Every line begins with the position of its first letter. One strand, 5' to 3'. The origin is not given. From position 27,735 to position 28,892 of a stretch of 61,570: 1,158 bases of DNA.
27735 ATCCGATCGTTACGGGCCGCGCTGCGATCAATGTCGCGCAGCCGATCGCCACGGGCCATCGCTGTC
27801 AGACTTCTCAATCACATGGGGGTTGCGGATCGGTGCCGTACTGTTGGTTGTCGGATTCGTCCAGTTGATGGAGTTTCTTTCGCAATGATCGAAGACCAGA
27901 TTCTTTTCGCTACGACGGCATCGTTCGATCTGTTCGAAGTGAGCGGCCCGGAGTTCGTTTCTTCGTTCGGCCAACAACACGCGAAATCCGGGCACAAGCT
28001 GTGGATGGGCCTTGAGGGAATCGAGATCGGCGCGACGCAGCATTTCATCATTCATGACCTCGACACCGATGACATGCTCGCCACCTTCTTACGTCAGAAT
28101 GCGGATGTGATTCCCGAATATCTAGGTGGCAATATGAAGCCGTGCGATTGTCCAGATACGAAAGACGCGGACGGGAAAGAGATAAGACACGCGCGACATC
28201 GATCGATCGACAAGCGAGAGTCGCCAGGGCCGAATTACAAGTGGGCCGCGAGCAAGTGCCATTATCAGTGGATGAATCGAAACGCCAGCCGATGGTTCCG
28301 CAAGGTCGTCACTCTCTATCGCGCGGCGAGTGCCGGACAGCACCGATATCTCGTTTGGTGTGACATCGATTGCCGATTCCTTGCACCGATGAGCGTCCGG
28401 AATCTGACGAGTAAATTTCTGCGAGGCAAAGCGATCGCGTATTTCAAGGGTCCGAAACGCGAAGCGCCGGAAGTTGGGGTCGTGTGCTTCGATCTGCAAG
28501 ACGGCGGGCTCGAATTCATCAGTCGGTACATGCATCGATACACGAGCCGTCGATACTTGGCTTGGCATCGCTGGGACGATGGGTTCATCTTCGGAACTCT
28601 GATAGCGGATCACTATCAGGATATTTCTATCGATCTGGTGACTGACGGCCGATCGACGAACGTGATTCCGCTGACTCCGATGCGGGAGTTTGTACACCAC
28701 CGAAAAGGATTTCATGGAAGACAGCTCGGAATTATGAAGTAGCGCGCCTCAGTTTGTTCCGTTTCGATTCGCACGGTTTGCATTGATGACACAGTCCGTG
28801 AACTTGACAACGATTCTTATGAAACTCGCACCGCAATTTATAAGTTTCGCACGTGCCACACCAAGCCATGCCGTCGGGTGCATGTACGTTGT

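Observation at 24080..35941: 12-kb carbohydrate synthesis, methylation and sulfation island downstream of the tail genes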

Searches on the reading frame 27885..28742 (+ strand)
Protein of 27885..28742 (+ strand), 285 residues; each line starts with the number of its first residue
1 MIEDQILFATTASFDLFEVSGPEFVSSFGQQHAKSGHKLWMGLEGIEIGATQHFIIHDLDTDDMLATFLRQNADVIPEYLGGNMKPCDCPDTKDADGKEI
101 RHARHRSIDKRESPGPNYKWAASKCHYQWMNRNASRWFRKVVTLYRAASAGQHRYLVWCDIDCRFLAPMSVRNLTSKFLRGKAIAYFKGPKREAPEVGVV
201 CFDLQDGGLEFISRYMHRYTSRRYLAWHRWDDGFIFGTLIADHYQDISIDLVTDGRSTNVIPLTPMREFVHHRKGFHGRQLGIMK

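Call 5: search_protein_families(library=pfam, max_evalue=0.1, proteins=[window:27885-28742:+])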
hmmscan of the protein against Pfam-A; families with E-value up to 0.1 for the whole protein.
window:27885-28742:+ (285 aa): 0 families

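Call 10: search_protein_families(library=phrogs, max_evalue=0.01, proteins=[window:27885-28742:+])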
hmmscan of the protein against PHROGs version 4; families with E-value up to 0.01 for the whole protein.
window:27885-28742:+ (285 aa): 0 families

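Call 11: search_protein_families(library=ncbifam, max_evalue=0.01, proteins=[window:27885-28742:+])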
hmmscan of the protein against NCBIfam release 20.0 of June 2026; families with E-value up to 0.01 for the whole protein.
window:27885-28742:+ (285 aa): 0 families

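Call 61: find_homologous_proteins(query=A6, max_evalue=0.001)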
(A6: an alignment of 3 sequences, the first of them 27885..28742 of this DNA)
Query A6 (3 sequences) (285 aa, profile of the alignment): 97 proteins with E <= 0.001 among 6046 candidates.
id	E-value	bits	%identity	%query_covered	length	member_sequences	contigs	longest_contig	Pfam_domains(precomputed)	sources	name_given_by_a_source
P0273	1.6e-158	544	100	100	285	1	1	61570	-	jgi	-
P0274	6.2e-158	542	52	100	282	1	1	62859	-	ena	-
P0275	6.4e-127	441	37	100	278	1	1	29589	-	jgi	jgi:hypothetical protein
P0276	4.8e-83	297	41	100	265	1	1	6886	-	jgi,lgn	jgi:hypothetical protein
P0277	2.1e-79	285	38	99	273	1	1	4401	-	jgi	jgi:hypothetical protein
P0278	1.0e-78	282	40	98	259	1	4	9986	-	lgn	-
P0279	1.7e-78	282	39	99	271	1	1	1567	-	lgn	-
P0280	5.5e-78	280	37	98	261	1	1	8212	-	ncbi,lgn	-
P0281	1.4e-77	279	37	98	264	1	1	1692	-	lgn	-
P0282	2.0e-77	278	36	97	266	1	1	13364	-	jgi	jgi:hypothetical protein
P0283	2.7e-77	278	33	99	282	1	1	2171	-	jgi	jgi:hypothetical protein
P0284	1.1e-76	276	41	98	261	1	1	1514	-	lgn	-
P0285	1.2e-76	276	39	99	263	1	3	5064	-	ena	-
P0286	1.6e-76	275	42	99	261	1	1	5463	-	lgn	-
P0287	2.4e-76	275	37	99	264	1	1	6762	-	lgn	-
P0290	2.2e-75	271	36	100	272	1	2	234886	-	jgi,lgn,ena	-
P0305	2.6e-70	255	41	98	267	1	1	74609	-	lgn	-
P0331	1.8e-58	216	36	98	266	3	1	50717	-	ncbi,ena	-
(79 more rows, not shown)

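Call 63: search_solved_structures(query=A7, max_evalue=10, show_alignments=3)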
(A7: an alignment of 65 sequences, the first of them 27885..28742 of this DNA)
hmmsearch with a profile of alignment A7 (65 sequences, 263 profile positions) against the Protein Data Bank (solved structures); distinct sequences matched with E-value up to 10: 6.
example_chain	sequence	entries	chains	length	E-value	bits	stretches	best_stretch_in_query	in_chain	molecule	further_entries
9nye_A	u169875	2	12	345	0.16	14.3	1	107-173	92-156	Glycosyltransferase sll0501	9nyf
5eke_A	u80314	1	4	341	0.16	14.3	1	107-173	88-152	Uncharacterized glycosyltransferase sll0501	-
5ekp_C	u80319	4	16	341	0.16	14.3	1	107-173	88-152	Uncharacterized glycosyltransferase sll0501 | Glycosyltransferase sll0501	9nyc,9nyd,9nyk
2p6w_A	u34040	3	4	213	0.26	13.6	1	113-164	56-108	Putative glycosyltransferase (Mannosyltransferase) involved in glycosylating the PBCV-1 ma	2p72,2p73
8rd8_R3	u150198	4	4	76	0.69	12.2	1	50-90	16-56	Small ribosomal subunit protein bS18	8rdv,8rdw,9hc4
9i5v_I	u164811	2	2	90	0.79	12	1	48-97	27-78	Small ribosomal subunit protein bS18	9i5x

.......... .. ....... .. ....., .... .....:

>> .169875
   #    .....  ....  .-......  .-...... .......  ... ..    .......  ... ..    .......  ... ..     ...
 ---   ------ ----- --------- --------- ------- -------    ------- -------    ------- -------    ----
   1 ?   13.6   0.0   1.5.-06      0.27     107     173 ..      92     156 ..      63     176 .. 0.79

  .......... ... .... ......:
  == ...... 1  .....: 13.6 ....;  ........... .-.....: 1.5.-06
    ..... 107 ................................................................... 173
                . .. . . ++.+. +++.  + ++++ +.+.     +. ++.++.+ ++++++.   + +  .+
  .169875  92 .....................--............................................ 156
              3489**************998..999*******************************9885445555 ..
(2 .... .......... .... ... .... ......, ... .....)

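Call 68: find_encoding_contigs(protein=P0305, flank=10000, max_places=1)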
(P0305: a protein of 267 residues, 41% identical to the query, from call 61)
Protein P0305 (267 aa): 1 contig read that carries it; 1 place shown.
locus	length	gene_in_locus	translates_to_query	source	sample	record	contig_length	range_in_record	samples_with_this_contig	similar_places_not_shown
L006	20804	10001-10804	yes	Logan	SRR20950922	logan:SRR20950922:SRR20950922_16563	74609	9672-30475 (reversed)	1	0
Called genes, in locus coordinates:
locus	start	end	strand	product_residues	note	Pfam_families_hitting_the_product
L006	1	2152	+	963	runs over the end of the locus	-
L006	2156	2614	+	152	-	-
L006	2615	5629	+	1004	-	-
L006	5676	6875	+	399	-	-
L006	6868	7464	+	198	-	PF00535:Glycos_transf_2 (weak)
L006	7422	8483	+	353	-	-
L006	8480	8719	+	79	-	-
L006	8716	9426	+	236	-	-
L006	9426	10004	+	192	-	PF13578:Methyltransf_24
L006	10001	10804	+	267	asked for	-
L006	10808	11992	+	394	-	PF05050:Methyltransf_21, PF13489:Methyltransf_23, PF13649:Methyltransf_25, PF13847:Methyltransf_31 (weak), PF08241:Methyltransf_11, PF08242:Methyltransf_12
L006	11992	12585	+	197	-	-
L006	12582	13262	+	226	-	-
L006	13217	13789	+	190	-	-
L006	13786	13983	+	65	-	-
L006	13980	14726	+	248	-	PF02348:CTP_transf_3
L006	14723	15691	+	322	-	-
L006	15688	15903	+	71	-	-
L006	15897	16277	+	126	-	-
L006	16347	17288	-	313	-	PF00589:Phage_integrase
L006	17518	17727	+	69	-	-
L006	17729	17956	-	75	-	-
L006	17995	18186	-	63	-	-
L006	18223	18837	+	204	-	-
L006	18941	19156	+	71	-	-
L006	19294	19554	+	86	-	PF13560:HTH_31 (weak), PF01381:HTH_3, PF13443:HTH_26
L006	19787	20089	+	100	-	-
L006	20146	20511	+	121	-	-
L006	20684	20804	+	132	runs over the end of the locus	PF26948:DUF8296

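Call 69: find_encoding_contigs(protein=P0331, flank=10000, max_places=1)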
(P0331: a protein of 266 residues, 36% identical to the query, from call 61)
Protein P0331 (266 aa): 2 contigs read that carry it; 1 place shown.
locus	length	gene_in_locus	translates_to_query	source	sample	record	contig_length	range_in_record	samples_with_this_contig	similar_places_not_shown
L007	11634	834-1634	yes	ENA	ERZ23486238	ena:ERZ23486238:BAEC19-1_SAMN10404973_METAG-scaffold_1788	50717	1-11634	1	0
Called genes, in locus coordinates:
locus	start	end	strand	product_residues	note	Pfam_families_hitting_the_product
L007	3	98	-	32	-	?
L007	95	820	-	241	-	-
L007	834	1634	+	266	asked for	-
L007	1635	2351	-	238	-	PF01973:MptE-like (faint)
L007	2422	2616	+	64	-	-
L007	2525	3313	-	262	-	-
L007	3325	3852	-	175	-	PF08003:Methyltransf_9, PF13489:Methyltransf_23 (weak), PF13847:Methyltransf_31 (weak), PF08241:Methyltransf_11, PF08242:Methyltransf_12 (faint), PF13649:Methyltransf_25 (weak)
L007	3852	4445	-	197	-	-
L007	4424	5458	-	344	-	PF01073:3Beta_HSD, PF01370:Epimerase, PF02719:Polysacc_synt_2, PF04321:RmlD_sub_bind, PF07993:NAD_binding_4, PF16363:GDP_Man_Dehyd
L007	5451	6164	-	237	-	PF00535:Glycos_transf_2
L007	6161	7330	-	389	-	PF01973:MptE-like (weak)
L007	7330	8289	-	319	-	-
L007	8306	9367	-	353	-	-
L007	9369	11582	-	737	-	PF10145:PhageMin_Tail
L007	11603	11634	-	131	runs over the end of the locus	-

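Call 70: find_encoding_contigs(protein=P0290, flank=10000, max_places=1)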
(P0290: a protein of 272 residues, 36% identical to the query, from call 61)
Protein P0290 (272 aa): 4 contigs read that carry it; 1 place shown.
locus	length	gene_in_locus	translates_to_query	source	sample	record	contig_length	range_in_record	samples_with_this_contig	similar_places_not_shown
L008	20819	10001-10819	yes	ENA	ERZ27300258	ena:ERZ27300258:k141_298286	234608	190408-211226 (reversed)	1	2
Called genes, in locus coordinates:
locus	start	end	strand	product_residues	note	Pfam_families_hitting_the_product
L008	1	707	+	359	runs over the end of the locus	-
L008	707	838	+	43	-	-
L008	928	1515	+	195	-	-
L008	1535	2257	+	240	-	-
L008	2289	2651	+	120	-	-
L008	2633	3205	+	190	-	PF00188:CAP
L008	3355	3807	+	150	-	PF07883:Cupin_2 (weak)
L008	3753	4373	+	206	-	-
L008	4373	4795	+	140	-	-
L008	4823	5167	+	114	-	-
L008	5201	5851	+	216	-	-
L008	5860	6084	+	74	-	-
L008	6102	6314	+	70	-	-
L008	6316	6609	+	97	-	-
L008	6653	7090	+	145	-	-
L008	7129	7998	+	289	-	-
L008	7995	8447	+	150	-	-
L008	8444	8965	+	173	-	-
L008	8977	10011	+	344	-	-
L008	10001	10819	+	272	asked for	-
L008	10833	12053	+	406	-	PF13489:Methyltransf_23 (faint), PF05050:Methyltransf_21, PF08242:Methyltransf_12 (faint), PF08241:Methyltransf_11 (weak), PF13649:Methyltransf_25 (weak)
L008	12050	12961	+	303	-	-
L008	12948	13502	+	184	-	-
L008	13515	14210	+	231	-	-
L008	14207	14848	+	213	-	PF13578:Methyltransf_24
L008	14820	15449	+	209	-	PF00535:Glycos_transf_2 (faint)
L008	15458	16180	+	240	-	PF24729:Acb2_Tad1_hairpin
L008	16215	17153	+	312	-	-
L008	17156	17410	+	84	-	-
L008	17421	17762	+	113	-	-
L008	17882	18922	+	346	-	-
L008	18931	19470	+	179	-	-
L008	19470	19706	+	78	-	-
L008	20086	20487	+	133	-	PF00166:Cpn10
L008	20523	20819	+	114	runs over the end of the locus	-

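Call 91: find_related_loci(query=A7, collection=genome_contigs, flank=10000)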
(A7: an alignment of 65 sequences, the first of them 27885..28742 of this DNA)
Query A7 (285 aa) in genome_contigs; peptide patterns used: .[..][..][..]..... (x = any residue, [..] = any of these).
39 stretches matched a pattern; 3 encode a relative of the query (tblastn E <= 1e-3); 3 distinct loci.
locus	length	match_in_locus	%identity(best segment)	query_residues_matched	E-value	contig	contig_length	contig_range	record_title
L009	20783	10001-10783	35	6-284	1e-39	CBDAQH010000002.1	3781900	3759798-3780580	MAG: Acidobacteriaceae bacterium isolate c2867998-d924-4bdb-97a4-51438a06f0c4 genome assembly, contig: contig_1, whole g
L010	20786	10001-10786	32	1-283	3e-39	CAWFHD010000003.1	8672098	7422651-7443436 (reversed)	MAG: uncultured Solibacteraceae bacterium isolate MFD04967.bin.1.230 genome assembly, contig: contig_6177, whole genome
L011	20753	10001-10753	31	6-277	2e-37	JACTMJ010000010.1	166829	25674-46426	MAG: Acidobacteria bacterium isolate BJ2 scaffold_274, whole genome shotgun sequence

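Call 94: search_protein_families(library=pfam, max_evalue=0.001, proteins=[L009:6328-7359:-, L009:7362-8099:-, L009:8096-8824:-, L009:8769-9842:-, L009:2038-4326:-, L009:13840-14979:+, L011:8726-9973:+, L011:5276-7081:-, L011:7078-8034:-, L010:9473-10792:+])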
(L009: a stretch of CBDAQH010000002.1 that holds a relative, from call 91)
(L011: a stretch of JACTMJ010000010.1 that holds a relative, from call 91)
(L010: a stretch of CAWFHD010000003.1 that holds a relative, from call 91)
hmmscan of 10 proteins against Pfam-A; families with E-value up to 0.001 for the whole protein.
L009:6328-7359:- (343 aa): 1 family
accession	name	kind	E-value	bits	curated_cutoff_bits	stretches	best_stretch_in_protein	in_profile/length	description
PF04464.20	Glyphos_transf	-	2.1e-12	47.1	22.1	1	153-331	181-354/367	CDP-Glycerol:Poly(glycerophosphate) glycerophosphotransferase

L009:7362-8099:- (245 aa): 3 families
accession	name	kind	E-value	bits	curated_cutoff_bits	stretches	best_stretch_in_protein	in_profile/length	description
PF12804.13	NTP_transf_3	-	2.5e-15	57.4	27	1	7-128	1-115/160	MobA-like NTP transferase domain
PF00483.29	NTP_transferase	-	2.7e-09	37.4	21.2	1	7-125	2-126/245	Nucleotidyl transferase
PF01128.25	IspD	-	2.1e-05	24.8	27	1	5-105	1-97/221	2-C-methyl-D-erythritol 4-phosphate cytidylyltransferase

L009:8096-8824:- (242 aa): 3 families
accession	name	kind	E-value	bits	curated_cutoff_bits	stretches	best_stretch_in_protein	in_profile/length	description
PF13419.12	HAD_2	-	6.4e-17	62.7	23.8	1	37-209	2-177/178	Haloacid dehalogenase-like hydrolase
PF00702.32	Hydrolase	-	7.7e-07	30.1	26.4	1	34-196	2-183/191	haloacid dehalogenase-like hydrolase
PF12710.13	HAD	-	0.00019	22.4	27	1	36-201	1-189/189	haloacid dehalogenase-like hydrolase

L009:8769-9842:- (357 aa): 0 families

L009:2038-4326:- (762 aa): 2 families
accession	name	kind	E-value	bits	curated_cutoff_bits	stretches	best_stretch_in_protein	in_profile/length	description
PF08007.18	JmjC_2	-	3.4e-23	82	22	1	122-259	11-126/127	JmjC domain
PF13621.12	Cupin_8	-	5.6e-10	40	27.4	1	137-240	131-235/252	Cupin-like domain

L009:13840-14979:+ (379 aa): 2 families
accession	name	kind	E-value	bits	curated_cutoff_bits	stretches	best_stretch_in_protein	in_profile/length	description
PF00589.27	Phage_integrase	-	8.1e-15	55.4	27.1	1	191-366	20-169/172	Phage integrase family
PF02899.23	Phage_int_SAM_1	-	0.00098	19.8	22.3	0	56-116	15-76/83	Phage integrase, N-terminal SAM-like domain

L011:8726-9973:+ (415 aa): 0 families

L011:5276-7081:- (601 aa): 4 families
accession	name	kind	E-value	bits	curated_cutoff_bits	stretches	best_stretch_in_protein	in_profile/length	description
PF00005.33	ABC_tran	-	7.6e-29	101.5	25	1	354-502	2-137/137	ABC transporter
PF00664.28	ABC_membrane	-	1.5e-27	97.4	28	1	23-290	4-273/274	ABC transporter transmembrane region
PF02463.25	SMC_N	-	1.7e-06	28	40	1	386-542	103-209/220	RecF/RecN/SMC N terminal domain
PF13304.12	AAA_21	-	0.00023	21.8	27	0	367-383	3-19/304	AAA domain, putative AbiEii toxin, Type IV TA system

L011:7078-8034:- (318 aa): 7 families
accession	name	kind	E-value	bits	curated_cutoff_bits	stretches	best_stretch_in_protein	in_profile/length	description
PF01370.27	Epimerase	-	1.8e-62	211.3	20.9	1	3-244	1-240/240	NAD dependent epimerase/dehydratase family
PF16363.11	GDP_Man_Dehyd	-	8.1e-57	193.6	27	1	4-306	1-331/332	GDP-mannose 4,6 dehydratase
PF01073.25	3Beta_HSD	-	2e-22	80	22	1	4-233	1-231/280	3-beta hydroxysteroid dehydrogenase/isomerase family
PF04321.23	RmlD_sub_bind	-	9.6e-16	58.1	27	1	1-233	1-198/287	RmlD substrate binding domain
PF02719.21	Polysacc_synt_2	-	7.9e-15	55.2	20.2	1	3-261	1-246/293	Polysaccharide biosynthesis protein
PF07993.18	NAD_binding_4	-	7.7e-11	42.1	20.1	1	78-227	90-257/258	Male sterility protein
PF13460.12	NAD_binding_10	-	0.00012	22.5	27.2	1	7-161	1-129/184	NAD(P)H-binding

L010:9473-10792:+ (439 aa): 0 families

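Call 102: find_related_loci(query=A7, collection=viral_contigs, flank=10000)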
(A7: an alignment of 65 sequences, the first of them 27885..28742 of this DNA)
Query A7 (285 aa) in viral_contigs; peptide patterns used: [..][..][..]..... (x = any residue, [..] = any of these).
23 stretches matched a pattern; 7 encode a relative of the query (tblastn E <= 1e-3); 7 distinct loci.
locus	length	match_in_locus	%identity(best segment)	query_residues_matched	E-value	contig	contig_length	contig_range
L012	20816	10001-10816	36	2-285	1e-48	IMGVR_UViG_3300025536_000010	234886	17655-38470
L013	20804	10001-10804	30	1-284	6e-32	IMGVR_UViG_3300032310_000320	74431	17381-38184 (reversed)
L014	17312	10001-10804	30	1-284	6e-32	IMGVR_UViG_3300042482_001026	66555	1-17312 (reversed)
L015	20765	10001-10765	29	5-279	2e-30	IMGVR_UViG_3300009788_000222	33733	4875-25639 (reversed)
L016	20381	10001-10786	29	7-284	2e-27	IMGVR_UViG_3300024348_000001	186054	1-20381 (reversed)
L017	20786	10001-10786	29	7-274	8e-25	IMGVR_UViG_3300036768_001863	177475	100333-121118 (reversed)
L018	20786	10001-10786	29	7-274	8e-25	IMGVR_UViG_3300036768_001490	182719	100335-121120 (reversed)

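Call 111: search_dna_similar(query=window:27885-28742:+, collection=phages, mode=protein, max_rows=20, max_evalue=0.001)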
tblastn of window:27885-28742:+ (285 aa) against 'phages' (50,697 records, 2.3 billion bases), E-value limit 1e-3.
No match.
